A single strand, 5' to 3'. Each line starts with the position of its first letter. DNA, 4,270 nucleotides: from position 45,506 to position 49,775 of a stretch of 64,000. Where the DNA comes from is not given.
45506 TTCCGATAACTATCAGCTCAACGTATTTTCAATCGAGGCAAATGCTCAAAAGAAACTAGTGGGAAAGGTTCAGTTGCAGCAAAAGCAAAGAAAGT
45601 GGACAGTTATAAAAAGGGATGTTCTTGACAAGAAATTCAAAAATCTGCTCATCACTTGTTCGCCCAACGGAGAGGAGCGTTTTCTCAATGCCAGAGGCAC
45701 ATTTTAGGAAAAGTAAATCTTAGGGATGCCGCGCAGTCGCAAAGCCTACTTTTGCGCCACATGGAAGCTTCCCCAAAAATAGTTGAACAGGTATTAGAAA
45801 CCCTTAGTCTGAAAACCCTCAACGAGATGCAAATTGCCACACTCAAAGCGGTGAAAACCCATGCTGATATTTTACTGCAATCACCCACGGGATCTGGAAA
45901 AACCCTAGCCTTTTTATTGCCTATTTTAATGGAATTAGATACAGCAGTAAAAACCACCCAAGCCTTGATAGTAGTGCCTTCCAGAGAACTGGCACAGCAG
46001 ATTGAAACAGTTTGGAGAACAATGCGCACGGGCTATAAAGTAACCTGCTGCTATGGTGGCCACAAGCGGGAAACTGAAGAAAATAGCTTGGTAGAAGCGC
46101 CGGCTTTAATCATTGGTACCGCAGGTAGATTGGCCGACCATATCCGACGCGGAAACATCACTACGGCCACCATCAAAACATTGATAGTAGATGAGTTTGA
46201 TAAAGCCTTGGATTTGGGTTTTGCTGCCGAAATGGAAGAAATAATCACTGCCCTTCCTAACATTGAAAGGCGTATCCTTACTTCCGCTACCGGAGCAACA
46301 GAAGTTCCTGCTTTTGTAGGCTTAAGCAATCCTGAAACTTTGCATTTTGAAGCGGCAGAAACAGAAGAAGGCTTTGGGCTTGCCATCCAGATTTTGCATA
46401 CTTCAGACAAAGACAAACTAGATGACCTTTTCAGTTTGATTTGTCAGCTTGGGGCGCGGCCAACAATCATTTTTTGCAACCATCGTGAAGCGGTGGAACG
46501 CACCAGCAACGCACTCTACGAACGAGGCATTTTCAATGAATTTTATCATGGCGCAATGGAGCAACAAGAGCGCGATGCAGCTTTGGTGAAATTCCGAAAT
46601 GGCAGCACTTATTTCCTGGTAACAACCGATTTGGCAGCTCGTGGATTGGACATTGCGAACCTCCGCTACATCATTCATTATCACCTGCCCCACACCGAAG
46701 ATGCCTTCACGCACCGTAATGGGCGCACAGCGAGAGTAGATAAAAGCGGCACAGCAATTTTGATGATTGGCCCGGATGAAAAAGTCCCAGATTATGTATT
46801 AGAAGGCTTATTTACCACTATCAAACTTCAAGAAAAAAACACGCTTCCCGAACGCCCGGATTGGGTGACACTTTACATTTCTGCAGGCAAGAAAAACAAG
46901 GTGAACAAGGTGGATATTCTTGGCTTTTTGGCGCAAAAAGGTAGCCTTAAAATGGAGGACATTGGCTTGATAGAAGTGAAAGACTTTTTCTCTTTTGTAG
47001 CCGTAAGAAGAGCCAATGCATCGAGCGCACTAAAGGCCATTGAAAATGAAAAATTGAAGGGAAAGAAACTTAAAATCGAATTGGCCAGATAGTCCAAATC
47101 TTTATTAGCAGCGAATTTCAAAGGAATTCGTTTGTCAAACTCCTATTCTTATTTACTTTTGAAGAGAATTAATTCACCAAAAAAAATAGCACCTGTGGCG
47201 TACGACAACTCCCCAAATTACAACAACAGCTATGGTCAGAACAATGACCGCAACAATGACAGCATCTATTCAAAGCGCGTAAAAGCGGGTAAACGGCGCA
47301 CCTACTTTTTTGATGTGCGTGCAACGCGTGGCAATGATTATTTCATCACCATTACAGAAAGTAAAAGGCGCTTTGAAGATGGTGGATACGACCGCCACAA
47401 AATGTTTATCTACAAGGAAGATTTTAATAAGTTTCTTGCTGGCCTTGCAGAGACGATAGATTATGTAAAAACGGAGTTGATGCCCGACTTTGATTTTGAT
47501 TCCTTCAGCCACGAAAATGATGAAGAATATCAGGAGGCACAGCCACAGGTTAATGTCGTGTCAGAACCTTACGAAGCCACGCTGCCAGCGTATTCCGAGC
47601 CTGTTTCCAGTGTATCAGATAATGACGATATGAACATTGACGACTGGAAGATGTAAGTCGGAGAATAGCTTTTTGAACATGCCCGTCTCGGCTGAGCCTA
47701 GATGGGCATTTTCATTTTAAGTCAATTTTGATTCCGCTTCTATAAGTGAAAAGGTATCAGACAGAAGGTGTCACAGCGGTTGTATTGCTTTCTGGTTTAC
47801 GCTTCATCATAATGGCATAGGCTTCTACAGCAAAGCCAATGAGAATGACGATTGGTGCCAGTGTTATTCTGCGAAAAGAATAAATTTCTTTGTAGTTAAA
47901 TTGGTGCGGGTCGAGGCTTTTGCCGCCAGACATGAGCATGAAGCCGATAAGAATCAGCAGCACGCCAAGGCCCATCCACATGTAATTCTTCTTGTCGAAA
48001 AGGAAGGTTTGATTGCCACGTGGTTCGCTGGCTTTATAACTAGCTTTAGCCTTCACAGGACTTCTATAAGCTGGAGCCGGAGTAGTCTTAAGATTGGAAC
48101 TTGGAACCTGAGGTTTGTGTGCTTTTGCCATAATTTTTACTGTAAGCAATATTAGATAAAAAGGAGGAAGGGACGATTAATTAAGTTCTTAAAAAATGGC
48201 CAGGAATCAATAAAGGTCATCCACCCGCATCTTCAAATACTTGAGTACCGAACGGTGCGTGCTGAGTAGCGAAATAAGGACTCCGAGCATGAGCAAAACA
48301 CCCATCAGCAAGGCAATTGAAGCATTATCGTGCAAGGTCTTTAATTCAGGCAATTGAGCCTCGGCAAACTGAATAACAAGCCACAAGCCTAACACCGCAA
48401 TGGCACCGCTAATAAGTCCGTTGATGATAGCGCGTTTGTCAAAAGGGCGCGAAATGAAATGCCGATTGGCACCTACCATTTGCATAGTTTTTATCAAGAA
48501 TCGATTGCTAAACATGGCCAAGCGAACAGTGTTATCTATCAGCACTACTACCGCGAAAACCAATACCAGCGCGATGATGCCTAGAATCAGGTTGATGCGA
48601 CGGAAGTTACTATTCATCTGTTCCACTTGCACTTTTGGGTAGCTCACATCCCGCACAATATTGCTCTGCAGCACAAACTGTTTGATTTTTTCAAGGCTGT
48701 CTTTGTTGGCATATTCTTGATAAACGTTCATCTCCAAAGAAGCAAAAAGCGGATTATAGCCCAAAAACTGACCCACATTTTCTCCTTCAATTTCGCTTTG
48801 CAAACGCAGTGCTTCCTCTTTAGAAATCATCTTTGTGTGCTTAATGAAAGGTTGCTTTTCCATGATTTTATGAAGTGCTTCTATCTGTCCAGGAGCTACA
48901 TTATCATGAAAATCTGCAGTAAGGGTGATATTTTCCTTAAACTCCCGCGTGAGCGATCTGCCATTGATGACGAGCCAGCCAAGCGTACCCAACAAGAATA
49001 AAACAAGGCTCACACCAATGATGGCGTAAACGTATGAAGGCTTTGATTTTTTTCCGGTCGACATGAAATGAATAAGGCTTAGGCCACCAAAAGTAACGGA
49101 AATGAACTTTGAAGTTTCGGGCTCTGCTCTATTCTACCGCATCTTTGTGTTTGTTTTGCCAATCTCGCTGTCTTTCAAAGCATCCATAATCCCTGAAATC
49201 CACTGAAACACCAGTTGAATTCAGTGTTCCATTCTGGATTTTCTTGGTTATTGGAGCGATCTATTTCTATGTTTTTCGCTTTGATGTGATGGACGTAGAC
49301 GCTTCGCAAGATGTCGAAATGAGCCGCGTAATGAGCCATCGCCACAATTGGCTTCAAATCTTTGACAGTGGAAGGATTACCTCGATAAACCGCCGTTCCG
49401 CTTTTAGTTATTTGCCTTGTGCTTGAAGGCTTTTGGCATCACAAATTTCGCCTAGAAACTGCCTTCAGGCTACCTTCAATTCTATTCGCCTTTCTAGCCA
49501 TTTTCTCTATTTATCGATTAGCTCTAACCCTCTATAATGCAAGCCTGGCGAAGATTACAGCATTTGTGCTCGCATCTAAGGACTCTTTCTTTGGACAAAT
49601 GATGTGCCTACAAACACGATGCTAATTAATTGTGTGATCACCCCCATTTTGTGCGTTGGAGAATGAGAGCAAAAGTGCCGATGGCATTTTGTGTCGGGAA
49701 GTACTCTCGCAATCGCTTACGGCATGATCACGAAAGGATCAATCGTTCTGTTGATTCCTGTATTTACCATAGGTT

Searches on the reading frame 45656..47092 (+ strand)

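Call 18: search_protein_families(library=pfam, proteins=[window:45656-47092:+], max_evalue=0.001)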
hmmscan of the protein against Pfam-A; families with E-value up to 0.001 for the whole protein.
window:45656-47092:+ (478 aa): 4 families
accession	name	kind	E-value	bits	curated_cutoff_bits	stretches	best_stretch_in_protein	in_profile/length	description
PF00270.35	DEAD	-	6.2e-37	127.3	26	1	57-214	2-161/167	DEAD/DEAH box helicase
PF00271.37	Helicase_C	-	2.7e-26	92.4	23.5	1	254-361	2-109/110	Helicase conserved C-terminal domain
PF03880.21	DbpA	-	1.5e-22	79.8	25.6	1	405-475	1-71/72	DbpA RNA binding domain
PF04851.21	ResIII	-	3e-09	37.5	22.5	1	54-199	3-149/164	Type III restriction enzyme, res subunit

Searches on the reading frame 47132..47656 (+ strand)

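Call 18: search_protein_families(library=pfam, proteins=[window:47132-47656:+], max_evalue=0.001)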
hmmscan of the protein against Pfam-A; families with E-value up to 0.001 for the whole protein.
window:47132-47656:+ (174 aa): 1 family
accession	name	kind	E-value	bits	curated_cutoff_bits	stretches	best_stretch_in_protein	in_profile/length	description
PF11680.14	DUF3276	-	9.2e-31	107.1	23.1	1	38-138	5-111/131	Protein of unknown function (DUF3276)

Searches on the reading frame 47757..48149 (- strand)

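Call 12: search_protein_families(library=pfam, proteins=[window:47757-48149:-], max_evalue=0.01)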
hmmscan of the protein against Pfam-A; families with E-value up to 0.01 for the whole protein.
window:47757-48149:- (130 aa): 1 family
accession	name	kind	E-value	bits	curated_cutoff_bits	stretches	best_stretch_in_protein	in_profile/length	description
PF11297.13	DUF3098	-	1.2e-28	98.9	25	1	50-116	1-66/67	Protein of unknown function (DUF3098)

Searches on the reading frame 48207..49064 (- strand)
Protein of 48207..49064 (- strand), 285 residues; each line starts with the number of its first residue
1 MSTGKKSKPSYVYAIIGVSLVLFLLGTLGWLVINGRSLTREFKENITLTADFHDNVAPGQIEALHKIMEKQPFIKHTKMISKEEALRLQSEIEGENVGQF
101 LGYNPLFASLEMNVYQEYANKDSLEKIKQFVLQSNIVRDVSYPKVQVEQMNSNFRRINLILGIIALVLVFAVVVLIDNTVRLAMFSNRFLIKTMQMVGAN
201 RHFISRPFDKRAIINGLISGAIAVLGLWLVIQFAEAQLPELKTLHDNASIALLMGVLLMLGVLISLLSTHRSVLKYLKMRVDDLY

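Call 12: search_protein_families(library=pfam, proteins=[window:48207-49064:-], max_evalue=0.01)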
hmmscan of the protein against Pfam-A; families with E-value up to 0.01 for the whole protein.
window:48207-49064:- (285 aa): 2 families
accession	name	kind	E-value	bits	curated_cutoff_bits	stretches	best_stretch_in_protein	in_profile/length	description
PF02687.27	FtsX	-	4.9e-09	36.7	25.5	1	163-270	2-113/120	FtsX-like permease C-terminal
PF18075.7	FtsX_ECD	-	7.9e-08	33.3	23.5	1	49-140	4-96/96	FtsX extracellular domain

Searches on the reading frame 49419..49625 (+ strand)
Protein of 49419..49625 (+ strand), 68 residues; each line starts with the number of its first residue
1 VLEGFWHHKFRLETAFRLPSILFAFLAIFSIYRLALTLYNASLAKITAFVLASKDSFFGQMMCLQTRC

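Call 19: search_protein_families(library=pfam, proteins=[window:49419-49625:+], max_evalue=1)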
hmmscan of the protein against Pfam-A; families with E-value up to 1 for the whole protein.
window:49419-49625:+ (68 aa): 1 family
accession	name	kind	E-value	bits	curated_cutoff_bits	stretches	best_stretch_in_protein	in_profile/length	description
PF13231.12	PMT_2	-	0.00027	21.6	26.1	1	13-63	21-70/160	Dolichyl-phosphate-mannose-protein mannosyltransferase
